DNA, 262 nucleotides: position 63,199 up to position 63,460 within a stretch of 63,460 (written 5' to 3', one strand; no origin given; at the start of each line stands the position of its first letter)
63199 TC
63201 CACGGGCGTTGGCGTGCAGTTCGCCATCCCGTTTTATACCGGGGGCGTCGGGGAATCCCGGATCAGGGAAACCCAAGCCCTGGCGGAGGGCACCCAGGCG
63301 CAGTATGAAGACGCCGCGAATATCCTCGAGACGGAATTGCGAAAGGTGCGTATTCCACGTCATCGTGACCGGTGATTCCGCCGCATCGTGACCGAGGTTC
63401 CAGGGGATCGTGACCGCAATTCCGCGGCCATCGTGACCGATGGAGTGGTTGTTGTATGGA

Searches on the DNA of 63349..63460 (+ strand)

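Call 68: search_dna_similar(query=window:63349-63460:+, collection=plasmids, mode=distant, max_evalue=0.01, max_rows=10)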
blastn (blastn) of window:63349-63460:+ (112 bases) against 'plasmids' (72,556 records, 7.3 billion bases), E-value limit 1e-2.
Records with a match: 12; places in all: 16; records where one place covers at least 80% of the query: 4.
Best place of each record, by identity: 90-95% 1; 80-90% 5; 60-80% 6.
By first word of the organism name: Polaromonas 6; Variovorax 2; Robbsia 2; Microvirga 1; Marinobacter 1.
By predicted mobility (MOB-suite, as given by PLSDB): non-mobilizable 7; conjugative 3; mobilizable 2.
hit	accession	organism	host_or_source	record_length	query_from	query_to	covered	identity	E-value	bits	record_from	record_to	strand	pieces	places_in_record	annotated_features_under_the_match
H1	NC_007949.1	Polaromonas sp. JS666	-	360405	2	94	83%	76.0%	3e-7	61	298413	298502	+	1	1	none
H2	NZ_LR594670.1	Variovorax sp. SRS16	linuron-contaminated soil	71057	2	93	82%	75.5%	1e-6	60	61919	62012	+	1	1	none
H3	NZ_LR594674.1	Variovorax sp. PBL-E5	linuron-contaminated soil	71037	2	93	82%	75.5%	1e-6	60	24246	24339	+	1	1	none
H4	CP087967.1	Polaromonas sp. P1-6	cell culture,cave ground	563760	2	91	80%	75.3%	1e-5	55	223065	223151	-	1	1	DUF1643 domain-containing protein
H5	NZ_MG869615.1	Polaromonas sp. E10S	Ecology Glacier, King George Island, ...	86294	1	68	61%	82.6%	4e-6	58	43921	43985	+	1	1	none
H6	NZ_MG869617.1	Polaromonas sp. E3S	Ecology Glacier, King George Island, ...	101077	1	68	61%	82.6%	4e-6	58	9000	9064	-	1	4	none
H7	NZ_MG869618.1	Polaromonas sp. E5S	Ecology Glacier, King George Island, ...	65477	1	68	61%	82.6%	4e-6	58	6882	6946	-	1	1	none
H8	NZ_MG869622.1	Polaromonas sp. H8N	Hansbreen Glacier, Spitsbergen, surface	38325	2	65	57%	78.5%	2e-4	52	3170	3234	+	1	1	none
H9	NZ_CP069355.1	Microvirga sp. VF16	Vachellia farnesiana,Cell culture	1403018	10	68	53%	78.3%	6e-3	47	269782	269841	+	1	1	none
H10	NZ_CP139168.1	Robbsia andropogonis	Areca catechu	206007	2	53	46%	85.2%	2e-3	49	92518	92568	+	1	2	none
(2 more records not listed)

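Call 69: get_annotated_region(hit=H1, flank=5000)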
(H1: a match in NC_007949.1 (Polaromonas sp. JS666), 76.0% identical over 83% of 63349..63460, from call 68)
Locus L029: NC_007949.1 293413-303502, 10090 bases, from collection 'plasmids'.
description: Polaromonas sp. JS666 plasmid 1, complete sequence
organism: Polaromonas sp. JS666 (NCBI taxid 296591)
taxonomy: Bacteria; Pseudomonadota; Betaproteobacteria; Burkholderiales; Comamonadaceae; Polaromonas; Polaromonas sp. JS666
host: -; source: -; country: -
typing (MOB-suite, as given by PLSDB): conjugative; replicon rep_cluster_944; relaxase MOBH,MOBP; mating-pair formation MPF_T
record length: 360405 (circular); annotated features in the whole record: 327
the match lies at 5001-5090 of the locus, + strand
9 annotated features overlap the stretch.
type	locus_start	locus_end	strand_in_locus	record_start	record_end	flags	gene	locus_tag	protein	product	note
CDS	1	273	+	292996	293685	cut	-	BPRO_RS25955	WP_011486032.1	haloacid dehalogenase type II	GO:0006805 - xenobiotic metabolic process [Evidence IEA]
CDS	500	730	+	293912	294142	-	-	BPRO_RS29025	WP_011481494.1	DUF2798 domain-containing protein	-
CDS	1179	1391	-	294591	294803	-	-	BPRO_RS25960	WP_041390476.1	hypothetical protein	-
CDS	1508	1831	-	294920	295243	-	-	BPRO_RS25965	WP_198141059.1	DUF72 domain-containing protein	-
CDS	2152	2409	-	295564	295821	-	-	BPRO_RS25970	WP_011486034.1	hypothetical protein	-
CDS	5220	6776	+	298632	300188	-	istA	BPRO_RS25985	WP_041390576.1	IS21 family transposase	-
CDS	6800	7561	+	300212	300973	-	istB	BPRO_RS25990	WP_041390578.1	IS21-like element helper ATPase IstB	-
CDS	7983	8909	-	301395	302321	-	-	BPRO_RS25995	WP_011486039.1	LysR family transcriptional regulator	-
CDS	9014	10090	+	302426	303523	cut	-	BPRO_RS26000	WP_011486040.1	YeiH family protein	-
